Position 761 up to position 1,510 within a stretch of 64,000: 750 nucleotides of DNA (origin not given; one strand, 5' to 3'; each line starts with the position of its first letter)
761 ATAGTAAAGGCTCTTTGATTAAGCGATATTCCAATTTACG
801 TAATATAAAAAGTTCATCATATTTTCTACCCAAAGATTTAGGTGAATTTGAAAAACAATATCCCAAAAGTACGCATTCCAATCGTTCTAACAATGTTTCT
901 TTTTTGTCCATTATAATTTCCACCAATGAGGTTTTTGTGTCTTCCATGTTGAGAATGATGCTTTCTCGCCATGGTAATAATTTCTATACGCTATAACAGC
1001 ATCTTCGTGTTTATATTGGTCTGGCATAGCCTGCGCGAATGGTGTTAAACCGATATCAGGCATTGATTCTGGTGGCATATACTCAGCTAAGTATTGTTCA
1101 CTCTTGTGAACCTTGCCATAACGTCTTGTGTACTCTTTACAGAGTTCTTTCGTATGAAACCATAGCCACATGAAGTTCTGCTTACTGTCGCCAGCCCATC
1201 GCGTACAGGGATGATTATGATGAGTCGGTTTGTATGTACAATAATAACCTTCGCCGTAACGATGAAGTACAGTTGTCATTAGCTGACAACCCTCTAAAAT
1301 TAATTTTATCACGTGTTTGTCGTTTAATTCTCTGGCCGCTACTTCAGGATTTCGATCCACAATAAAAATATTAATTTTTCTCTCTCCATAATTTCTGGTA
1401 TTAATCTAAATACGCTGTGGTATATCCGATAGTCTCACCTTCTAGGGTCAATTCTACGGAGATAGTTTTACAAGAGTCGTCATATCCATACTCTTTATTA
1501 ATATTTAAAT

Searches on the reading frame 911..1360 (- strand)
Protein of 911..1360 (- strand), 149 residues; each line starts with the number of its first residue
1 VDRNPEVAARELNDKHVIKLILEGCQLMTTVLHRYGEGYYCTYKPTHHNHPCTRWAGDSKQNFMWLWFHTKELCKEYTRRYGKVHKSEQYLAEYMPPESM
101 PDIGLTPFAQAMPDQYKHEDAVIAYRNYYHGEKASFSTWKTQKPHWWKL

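Call 92: search_protein_families(library=pfam, alignment_id=A3, max_evalue=0.001)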
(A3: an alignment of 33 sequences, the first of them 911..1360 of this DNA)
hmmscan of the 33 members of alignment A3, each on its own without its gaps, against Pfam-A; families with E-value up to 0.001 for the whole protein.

A. member 1, window:911-1360:- (149 aa): 1 family
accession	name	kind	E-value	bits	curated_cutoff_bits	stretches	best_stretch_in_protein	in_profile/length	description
PF03013.19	Pyr_excise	-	2.3e-07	31.5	23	1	5-84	8-75/81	Pyrimidine dimer DNA glycosylase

B. families by the number of members that match (of 33 scanned): 16 families
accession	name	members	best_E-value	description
PF13392.12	HNH_3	2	4.2e-05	HNH endonuclease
PF14388.11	DUF4419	1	5.8e-38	Domain of unknown function (DUF4419)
PF04447.17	dATP-dGTP_PPHyd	1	7.5e-22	dATP/dGTP pyrophosphohydrolase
PF00239.26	Resolvase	1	1.2e-18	Resolvase, N terminal domain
PF14243.11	R2K_3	1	2.3e-15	ATP-grasp domain, R2K clade family 3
PF01145.31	Band_7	1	4.4e-15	SPFH domain / Band 7 family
PF18299.6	R2K_2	1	7.1e-12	ATP-grasp domain, R2K clade family 2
PF03013.19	Pyr_excise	1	2.3e-07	Pyrimidine dimer DNA glycosylase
PF13384.12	HTH_23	1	0.00013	Homeodomain-like domain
PF03819.22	MazG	1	0.00016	MazG nucleotide pyrophosphohydrolase domain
PF01844.29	HNH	1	0.00017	HNH endonuclease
PF07037.17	YfeC-like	1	0.00021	Transcription regulator YfeC-like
PF04432.18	FrhB_FdhB_C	1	0.00034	Coenzyme F420 hydrogenase/dehydrogenase, beta subunit C terminus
PF12728.13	HTH_17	1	0.00037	Helix-turn-helix domain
PF14083.11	PGDYG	1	0.0006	PGDYG protein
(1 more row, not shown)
